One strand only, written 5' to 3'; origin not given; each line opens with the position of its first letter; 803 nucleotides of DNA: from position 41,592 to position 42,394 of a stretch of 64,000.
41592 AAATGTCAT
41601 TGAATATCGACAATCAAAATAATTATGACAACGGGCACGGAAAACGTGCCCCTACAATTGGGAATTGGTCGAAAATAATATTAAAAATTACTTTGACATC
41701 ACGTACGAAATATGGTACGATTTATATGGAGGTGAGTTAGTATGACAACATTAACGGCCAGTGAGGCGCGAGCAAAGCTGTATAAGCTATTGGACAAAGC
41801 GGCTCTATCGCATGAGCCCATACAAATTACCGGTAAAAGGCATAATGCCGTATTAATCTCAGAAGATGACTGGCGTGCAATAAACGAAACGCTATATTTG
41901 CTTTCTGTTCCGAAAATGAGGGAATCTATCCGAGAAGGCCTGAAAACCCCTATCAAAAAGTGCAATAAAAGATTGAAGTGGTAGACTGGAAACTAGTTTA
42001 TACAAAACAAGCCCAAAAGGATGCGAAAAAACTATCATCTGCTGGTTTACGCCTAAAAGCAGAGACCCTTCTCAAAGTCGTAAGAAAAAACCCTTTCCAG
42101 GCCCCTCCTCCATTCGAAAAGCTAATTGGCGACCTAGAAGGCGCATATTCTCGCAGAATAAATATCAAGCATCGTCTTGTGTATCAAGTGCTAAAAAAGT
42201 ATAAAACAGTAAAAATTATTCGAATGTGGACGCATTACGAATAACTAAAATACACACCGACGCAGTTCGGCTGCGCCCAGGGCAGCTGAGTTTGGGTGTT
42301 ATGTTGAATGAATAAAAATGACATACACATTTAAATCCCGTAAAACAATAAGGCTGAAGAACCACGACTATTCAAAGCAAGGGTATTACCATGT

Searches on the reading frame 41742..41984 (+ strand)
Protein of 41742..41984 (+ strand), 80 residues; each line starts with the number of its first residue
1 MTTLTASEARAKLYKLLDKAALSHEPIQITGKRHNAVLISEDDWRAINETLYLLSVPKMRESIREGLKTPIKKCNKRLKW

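Call 90: search_protein_families(library=pfam, proteins=[window:41742-41984:+], max_evalue=0.001)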
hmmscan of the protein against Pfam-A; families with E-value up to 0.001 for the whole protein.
window:41742-41984:+ (80 aa): 1 family
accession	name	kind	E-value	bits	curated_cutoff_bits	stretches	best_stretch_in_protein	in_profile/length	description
PF02604.26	PhdYeFM_antitox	-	3.8e-19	68.7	29.8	1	1-69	1-70/74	Antitoxin Phd_YefM, type II toxin-antitoxin system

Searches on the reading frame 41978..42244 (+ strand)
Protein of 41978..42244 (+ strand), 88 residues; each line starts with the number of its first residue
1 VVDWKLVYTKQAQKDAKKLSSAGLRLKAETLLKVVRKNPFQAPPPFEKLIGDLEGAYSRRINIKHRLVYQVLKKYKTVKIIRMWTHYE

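Call 90: search_protein_families(library=pfam, proteins=[window:41978-42244:+], max_evalue=0.001)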
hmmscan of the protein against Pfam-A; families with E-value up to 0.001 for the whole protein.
window:41978-42244:+ (88 aa): 2 families
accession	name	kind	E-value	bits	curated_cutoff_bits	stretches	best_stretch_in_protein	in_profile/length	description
PF06769.20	YoeB_toxin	-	7.5e-11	42.3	27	1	25-87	20-80/80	YoeB-like toxin of bacterial type II toxin-antitoxin system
PF05016.21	ParE_toxin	-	3.4e-05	24.8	23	1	7-86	2-85/89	ParE toxin of type II toxin-antitoxin system, parDE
